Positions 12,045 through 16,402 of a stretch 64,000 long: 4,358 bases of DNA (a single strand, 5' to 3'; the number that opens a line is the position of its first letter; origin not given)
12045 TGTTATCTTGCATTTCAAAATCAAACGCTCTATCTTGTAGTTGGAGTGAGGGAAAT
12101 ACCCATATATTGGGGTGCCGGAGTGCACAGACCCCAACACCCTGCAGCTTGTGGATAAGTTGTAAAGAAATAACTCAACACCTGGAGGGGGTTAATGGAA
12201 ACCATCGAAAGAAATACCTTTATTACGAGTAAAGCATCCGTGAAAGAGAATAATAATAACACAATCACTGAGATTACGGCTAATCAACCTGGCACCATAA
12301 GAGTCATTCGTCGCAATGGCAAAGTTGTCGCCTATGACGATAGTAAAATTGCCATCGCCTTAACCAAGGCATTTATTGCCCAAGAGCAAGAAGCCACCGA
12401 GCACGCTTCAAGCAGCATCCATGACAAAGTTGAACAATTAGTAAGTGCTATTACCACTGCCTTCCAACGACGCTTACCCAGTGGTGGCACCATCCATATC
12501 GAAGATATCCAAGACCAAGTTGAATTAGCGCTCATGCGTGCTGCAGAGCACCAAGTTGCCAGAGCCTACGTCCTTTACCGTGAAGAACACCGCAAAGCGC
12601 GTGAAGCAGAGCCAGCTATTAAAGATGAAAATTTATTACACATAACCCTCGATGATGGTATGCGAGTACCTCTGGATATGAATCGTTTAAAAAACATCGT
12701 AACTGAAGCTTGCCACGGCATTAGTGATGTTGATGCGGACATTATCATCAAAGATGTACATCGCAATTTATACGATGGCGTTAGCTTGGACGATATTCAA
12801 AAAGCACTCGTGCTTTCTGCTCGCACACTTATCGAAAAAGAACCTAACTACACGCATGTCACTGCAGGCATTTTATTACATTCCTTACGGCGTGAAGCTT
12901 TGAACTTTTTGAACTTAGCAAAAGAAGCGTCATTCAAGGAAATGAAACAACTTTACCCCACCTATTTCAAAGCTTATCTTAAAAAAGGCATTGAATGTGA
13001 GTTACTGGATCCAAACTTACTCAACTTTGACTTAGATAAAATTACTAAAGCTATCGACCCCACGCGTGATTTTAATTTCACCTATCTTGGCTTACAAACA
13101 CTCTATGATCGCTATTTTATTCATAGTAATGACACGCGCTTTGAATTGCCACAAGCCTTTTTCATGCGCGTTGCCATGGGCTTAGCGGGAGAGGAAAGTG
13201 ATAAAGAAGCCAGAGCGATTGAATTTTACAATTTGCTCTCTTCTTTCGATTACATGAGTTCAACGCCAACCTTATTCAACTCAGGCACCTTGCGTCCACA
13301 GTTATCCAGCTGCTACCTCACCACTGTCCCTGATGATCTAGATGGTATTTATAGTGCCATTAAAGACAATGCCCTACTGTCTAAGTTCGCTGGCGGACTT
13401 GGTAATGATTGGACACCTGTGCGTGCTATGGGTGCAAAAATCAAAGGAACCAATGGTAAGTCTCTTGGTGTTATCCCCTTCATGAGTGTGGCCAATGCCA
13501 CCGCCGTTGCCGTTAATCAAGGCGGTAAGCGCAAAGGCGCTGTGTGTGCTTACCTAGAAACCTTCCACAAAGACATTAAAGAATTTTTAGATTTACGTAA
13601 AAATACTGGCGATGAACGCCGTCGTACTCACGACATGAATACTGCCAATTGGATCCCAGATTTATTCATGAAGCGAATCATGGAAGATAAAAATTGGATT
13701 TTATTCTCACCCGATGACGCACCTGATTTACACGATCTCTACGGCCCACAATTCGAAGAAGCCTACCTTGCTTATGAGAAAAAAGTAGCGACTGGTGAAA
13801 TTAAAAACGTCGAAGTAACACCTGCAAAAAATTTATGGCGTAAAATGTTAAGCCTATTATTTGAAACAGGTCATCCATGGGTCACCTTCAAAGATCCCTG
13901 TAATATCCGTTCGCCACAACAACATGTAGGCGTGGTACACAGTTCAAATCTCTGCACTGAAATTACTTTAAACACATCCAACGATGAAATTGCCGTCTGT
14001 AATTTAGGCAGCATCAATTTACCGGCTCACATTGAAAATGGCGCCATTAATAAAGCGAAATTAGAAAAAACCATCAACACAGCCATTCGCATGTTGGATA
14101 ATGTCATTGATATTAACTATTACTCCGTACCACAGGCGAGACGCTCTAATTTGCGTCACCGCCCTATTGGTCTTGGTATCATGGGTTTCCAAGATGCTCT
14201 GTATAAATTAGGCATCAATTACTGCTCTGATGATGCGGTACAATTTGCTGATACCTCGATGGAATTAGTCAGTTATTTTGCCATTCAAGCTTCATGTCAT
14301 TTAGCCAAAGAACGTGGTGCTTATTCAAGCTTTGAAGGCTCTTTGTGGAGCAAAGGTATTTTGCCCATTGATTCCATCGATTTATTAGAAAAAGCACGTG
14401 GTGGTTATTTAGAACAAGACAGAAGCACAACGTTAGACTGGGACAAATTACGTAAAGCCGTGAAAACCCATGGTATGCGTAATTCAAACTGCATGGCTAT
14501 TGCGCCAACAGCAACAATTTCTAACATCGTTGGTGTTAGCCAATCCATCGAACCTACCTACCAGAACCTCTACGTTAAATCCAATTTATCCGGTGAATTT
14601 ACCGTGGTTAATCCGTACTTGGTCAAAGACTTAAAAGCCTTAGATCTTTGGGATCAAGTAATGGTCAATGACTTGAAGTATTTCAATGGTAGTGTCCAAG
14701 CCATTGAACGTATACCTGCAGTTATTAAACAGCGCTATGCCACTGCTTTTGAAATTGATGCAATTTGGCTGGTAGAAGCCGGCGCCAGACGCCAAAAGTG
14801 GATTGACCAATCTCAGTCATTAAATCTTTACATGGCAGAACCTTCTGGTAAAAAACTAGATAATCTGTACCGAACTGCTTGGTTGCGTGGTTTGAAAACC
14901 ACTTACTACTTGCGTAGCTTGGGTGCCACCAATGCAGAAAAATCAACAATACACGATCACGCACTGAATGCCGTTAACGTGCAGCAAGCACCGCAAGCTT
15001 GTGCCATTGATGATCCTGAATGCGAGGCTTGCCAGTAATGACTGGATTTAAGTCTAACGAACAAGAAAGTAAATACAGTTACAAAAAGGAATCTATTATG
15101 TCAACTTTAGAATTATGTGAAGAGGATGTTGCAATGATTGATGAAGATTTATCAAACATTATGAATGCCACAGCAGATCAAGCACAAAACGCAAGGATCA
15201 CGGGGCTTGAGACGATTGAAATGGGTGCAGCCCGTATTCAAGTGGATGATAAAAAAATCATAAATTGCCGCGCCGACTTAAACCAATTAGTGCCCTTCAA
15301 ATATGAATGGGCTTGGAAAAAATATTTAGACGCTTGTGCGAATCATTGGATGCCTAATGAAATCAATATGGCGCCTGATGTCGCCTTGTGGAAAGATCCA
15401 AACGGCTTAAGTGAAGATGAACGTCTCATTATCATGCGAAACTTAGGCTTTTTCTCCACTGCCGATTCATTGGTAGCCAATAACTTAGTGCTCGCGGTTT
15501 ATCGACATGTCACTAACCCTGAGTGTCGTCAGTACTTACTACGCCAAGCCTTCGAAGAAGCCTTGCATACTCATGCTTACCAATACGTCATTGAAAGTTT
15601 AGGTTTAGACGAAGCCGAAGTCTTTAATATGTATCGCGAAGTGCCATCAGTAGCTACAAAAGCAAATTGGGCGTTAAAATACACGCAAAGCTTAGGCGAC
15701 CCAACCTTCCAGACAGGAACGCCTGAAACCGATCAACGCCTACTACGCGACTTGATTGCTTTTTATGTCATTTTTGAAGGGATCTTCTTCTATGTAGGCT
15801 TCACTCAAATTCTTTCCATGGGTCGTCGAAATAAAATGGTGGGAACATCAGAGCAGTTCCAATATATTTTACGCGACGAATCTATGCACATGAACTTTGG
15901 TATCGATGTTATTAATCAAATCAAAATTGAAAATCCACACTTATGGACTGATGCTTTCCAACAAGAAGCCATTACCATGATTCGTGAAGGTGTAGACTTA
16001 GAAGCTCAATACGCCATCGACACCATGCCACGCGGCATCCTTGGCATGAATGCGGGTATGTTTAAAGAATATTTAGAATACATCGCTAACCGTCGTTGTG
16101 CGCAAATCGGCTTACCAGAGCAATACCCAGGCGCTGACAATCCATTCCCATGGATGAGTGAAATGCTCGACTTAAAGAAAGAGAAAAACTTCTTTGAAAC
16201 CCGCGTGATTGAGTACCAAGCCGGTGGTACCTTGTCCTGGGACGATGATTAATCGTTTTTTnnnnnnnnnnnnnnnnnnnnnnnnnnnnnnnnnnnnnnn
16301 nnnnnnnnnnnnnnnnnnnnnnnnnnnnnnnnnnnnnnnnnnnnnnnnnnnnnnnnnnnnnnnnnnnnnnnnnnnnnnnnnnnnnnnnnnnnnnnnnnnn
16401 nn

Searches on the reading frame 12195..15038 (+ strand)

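Call 90: search_protein_families(library=pfam, proteins=[window:12195-15038:+], max_evalue=0.00001)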
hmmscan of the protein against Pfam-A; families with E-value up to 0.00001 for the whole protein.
window:12195-15038:+ (947 aa): 3 families
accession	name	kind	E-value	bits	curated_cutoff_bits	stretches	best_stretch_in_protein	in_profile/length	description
PF02867.20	Ribonuc_red_lgC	-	1.3e-194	648.2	23.9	1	371-906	1-523/523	Ribonucleotide reductase, barrel domain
PF03477.21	ATP-cone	-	2.7e-26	92.3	25.8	2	36-133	2-87/88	ATP cone domain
PF00317.26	Ribonuc_red_lgN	-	3.4e-25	88.3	28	1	294-366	2-75/77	Ribonucleotide reductase, all-alpha domain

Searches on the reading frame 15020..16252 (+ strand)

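Call 90: search_protein_families(library=pfam, proteins=[window:15020-16252:+], max_evalue=0.00001)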
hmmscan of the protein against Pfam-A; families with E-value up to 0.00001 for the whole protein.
window:15020-16252:+ (410 aa): 1 family
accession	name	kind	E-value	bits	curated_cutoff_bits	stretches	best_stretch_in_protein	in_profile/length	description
PF00268.27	Ribonuc_red_sm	-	1.9e-91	306.8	33.6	1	88-375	2-281/281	Ribonucleotide reductase, small chain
